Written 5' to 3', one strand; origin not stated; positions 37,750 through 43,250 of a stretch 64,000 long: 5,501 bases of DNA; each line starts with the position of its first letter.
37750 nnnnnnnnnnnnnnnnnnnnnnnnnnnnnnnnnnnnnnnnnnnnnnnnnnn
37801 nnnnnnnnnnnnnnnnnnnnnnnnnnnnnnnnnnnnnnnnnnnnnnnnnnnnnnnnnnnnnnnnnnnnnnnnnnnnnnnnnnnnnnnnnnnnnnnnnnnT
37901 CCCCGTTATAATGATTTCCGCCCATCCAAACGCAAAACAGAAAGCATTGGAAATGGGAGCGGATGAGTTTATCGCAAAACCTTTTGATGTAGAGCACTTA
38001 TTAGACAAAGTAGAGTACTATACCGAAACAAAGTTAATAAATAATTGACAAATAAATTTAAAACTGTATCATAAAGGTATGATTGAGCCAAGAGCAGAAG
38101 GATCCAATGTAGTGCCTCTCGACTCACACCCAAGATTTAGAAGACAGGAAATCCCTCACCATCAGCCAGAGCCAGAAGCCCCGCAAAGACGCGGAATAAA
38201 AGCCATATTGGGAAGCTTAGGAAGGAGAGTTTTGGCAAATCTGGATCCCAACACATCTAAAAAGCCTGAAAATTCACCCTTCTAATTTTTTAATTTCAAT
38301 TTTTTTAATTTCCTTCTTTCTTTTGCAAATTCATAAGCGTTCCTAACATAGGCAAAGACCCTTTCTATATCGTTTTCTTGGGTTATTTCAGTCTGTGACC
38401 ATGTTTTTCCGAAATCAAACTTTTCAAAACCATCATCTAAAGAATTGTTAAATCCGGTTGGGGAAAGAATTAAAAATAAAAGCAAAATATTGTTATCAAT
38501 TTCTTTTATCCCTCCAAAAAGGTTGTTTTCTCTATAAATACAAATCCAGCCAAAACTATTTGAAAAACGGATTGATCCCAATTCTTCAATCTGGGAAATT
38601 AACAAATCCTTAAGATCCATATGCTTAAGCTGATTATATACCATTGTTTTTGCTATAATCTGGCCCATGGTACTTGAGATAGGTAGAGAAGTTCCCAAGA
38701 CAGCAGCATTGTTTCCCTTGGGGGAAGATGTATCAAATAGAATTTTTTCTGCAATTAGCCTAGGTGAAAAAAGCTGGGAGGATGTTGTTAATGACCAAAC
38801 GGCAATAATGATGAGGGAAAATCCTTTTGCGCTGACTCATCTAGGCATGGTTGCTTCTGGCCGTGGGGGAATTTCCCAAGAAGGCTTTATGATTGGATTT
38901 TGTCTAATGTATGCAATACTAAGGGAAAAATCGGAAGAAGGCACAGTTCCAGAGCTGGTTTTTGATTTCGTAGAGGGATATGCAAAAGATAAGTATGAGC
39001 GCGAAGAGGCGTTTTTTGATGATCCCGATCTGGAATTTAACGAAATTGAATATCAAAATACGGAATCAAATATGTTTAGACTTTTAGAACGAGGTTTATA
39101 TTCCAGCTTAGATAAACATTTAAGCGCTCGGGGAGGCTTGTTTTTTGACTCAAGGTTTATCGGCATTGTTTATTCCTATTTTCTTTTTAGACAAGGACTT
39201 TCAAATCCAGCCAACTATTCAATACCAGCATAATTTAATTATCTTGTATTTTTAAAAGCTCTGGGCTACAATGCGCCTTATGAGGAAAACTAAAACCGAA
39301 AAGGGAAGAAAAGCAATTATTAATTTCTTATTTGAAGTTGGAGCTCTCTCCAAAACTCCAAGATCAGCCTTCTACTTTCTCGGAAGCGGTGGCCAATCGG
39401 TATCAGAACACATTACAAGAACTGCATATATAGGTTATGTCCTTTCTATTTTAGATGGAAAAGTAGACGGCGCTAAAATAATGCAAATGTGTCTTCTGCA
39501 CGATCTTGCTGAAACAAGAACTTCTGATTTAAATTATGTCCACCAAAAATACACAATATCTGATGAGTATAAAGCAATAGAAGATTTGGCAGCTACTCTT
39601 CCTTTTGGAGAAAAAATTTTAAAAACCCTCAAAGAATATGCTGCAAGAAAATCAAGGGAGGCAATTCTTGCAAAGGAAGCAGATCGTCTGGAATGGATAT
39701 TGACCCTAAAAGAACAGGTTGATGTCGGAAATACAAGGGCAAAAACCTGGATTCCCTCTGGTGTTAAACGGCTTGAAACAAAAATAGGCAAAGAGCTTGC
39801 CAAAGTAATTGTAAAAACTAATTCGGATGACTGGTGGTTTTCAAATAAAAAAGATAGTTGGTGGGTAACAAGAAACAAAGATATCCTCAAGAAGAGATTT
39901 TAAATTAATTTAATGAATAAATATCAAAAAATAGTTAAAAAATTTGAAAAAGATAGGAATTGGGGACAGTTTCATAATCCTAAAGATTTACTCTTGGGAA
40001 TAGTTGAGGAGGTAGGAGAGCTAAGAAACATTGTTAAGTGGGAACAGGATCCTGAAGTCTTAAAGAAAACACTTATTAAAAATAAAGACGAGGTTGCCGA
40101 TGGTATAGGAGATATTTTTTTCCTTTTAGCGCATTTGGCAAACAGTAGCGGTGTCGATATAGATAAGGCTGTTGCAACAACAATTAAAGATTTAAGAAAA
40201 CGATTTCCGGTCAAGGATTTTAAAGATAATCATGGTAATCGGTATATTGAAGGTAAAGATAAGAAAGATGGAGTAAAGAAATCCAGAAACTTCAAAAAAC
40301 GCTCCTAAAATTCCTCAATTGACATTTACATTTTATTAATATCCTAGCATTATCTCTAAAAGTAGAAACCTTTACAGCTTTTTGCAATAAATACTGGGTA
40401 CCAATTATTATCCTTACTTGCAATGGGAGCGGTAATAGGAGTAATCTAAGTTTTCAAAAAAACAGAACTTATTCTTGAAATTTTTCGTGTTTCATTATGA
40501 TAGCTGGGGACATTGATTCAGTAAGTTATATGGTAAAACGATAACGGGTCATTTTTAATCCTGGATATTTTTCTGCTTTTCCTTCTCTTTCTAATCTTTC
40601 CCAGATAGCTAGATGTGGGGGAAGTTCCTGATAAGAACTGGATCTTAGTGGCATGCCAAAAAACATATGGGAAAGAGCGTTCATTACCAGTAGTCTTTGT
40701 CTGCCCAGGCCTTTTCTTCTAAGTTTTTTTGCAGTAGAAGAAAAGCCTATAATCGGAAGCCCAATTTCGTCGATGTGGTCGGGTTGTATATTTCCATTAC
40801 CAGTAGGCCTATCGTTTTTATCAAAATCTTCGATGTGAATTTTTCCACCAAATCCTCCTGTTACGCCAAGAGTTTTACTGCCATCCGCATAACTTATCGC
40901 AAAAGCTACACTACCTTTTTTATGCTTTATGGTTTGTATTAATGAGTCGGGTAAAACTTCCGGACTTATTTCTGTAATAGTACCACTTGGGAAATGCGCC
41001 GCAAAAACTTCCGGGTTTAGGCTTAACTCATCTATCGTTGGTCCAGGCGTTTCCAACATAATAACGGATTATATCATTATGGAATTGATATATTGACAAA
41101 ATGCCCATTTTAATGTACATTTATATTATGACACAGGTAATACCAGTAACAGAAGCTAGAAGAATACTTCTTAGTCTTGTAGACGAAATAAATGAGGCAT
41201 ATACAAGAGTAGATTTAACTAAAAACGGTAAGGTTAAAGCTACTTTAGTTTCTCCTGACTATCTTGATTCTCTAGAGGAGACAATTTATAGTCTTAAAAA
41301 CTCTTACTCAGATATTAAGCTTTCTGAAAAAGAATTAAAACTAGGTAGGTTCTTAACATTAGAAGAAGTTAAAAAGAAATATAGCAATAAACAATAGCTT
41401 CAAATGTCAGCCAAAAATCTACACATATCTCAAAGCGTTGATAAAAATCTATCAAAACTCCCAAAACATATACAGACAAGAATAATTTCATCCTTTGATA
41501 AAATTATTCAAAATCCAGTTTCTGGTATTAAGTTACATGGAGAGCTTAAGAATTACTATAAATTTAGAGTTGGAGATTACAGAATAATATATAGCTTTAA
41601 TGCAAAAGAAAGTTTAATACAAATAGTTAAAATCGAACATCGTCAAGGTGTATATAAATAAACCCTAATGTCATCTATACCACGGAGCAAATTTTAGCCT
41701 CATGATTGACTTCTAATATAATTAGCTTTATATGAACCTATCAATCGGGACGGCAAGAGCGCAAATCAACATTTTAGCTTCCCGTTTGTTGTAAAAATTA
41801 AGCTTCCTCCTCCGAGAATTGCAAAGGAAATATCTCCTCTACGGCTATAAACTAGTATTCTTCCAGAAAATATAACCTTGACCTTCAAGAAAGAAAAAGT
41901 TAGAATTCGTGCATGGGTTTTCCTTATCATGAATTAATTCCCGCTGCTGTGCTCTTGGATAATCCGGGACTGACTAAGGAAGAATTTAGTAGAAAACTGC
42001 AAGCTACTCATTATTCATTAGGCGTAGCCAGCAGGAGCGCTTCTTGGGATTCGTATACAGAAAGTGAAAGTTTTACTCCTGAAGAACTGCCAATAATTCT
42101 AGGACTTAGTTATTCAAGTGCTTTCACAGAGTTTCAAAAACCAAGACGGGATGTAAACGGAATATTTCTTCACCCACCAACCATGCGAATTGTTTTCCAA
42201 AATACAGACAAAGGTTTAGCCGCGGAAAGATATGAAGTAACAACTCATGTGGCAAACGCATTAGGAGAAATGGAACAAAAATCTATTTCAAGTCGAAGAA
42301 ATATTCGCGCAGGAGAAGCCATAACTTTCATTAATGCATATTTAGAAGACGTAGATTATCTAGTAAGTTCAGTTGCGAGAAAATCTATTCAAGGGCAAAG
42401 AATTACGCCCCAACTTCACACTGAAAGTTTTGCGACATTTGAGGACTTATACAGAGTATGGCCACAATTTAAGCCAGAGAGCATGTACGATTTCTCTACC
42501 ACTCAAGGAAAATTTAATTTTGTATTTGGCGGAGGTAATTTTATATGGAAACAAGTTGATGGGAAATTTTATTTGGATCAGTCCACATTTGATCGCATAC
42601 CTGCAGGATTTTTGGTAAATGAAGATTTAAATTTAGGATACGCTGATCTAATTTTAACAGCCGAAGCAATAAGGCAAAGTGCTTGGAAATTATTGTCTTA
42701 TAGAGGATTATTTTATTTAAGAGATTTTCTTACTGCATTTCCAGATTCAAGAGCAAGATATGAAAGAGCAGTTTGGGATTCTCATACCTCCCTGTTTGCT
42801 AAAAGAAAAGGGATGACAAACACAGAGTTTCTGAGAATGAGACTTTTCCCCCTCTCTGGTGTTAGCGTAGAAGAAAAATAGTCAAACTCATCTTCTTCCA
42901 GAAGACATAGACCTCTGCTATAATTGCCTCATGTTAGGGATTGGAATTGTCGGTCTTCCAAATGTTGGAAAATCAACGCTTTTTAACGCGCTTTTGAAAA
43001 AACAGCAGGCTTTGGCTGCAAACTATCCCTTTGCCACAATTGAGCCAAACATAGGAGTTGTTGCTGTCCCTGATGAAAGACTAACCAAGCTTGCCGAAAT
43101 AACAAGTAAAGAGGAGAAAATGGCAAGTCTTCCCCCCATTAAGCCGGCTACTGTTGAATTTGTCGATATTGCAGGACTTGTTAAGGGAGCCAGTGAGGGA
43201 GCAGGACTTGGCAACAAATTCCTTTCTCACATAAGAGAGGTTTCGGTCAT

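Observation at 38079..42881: Accessory island: MazG-like NTP pyrophosphatase plus YfbR-like HD 5'-deoxynucleotidase operon, next to a Phd/RelE TA pair and atypical ORFs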

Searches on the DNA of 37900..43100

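Call 88: search_rna_families(source=window, start=37900, end=43100, threshold=evalue, max_evalue=1)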
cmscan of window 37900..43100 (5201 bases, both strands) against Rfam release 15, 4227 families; matches with E-value up to 1: 1.
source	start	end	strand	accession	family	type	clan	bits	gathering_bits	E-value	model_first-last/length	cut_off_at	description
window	40705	40748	-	RF03198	mir-7385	Gene; miRNA;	-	23.7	69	0.083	1-62/62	no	mir-7385 microRNA precursor family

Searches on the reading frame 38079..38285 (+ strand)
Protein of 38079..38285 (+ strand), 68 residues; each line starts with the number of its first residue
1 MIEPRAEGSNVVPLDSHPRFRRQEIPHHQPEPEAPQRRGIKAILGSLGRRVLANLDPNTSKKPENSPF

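Call 3: search_protein_families(library=pfam, proteins=[window:38079-38285:+], max_evalue=0.1)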
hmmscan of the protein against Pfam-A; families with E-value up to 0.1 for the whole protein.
window:38079-38285:+ (68 aa): 0 families

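Call 4: search_protein_families(library=padloc, proteins=[window:38079-38285:+], max_evalue=0.1)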
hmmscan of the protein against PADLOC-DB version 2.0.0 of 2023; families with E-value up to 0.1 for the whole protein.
window:38079-38285:+ (68 aa): 0 families

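Call 5: search_protein_families(library=ncbifam, proteins=[window:38079-38285:+], max_evalue=0.1)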
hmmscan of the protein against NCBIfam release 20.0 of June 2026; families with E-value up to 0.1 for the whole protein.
window:38079-38285:+ (68 aa): 0 families

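Call 32: search_protein_families(library=phrogs, proteins=[window:38079-38285:+], max_evalue=0.01)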
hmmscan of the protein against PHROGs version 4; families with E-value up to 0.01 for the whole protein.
window:38079-38285:+ (68 aa): 0 families

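Call 82: search_protein_families(library=pfam, proteins=[window:38079-38285:+], max_evalue=10)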
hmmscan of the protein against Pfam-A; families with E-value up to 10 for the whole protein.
window:38079-38285:+ (68 aa): 0 families

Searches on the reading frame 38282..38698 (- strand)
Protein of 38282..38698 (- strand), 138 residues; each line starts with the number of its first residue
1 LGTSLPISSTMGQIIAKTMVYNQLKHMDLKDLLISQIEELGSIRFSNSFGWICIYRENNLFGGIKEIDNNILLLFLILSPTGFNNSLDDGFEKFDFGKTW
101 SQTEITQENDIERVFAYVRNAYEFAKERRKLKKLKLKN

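Call 3: search_protein_families(library=pfam, proteins=[window:38282-38698:-], max_evalue=0.1)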
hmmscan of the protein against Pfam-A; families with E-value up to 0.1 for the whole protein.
window:38282-38698:- (138 aa): 1 family
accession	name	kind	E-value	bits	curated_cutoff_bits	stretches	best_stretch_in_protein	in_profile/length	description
PF25250.1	DUF7852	-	0.037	14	22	1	63-121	153-209/238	Domain of unknown function (DUF7852)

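Call 4: search_protein_families(library=padloc, proteins=[window:38282-38698:-], max_evalue=0.1)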
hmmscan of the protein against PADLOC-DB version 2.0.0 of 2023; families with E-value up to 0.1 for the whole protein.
window:38282-38698:- (138 aa): 0 families

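Call 5: search_protein_families(library=ncbifam, proteins=[window:38282-38698:-], max_evalue=0.1)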
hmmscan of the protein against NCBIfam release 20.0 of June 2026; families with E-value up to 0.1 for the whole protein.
window:38282-38698:- (138 aa): 1 family
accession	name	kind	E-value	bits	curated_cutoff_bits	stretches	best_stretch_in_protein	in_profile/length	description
TIGR01841.1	phasin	subfamily_domain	0.078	13.4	30.2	0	101-126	42-66/88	TIGR01841 family phasin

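Call 32: search_protein_families(library=phrogs, proteins=[window:38282-38620:-], max_evalue=0.01)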
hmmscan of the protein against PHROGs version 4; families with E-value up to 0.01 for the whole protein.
window:38282-38620:- (112 aa): 0 families

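Call 82: search_protein_families(library=pfam, proteins=[window:38282-38620:-], max_evalue=10)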
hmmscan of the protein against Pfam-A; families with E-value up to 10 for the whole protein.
window:38282-38620:- (112 aa): 1 family
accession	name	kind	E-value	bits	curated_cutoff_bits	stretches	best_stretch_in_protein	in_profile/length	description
PF25250.1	DUF7852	-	0.024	14.6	22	1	37-104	153-216/238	Domain of unknown function (DUF7852)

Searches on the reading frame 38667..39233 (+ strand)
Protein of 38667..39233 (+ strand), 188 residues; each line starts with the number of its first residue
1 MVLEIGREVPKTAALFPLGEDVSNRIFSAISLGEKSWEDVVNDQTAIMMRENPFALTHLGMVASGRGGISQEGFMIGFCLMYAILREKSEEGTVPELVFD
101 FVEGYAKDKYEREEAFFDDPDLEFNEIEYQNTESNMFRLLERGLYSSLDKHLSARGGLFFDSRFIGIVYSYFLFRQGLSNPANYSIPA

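Call 3: search_protein_families(library=pfam, proteins=[window:38667-39233:+], max_evalue=0.1)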
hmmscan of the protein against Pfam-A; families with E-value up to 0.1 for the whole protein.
window:38667-39233:+ (188 aa): 0 families

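Call 4: search_protein_families(library=padloc, proteins=[window:38667-39233:+], max_evalue=0.1)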
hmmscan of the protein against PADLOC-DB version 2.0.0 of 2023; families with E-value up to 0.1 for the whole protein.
window:38667-39233:+ (188 aa): 0 families

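Call 5: search_protein_families(library=ncbifam, proteins=[window:38667-39233:+], max_evalue=0.1)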
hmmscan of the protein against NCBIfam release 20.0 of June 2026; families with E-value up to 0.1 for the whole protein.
window:38667-39233:+ (188 aa): 0 families

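Call 32: search_protein_families(library=phrogs, proteins=[window:38667-39233:+], max_evalue=0.01)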
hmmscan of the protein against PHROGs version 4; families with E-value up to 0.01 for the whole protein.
window:38667-39233:+ (188 aa): 0 families

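Call 71: search_solved_structures(query=window:38667-39233:+, max_evalue=1)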
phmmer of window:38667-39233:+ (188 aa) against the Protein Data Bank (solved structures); distinct sequences matched with E-value up to 1: 0.

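Call 82: search_protein_families(library=pfam, proteins=[window:38667-39233:+], max_evalue=10)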
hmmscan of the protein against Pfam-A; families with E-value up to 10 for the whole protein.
window:38667-39233:+ (188 aa): 0 families
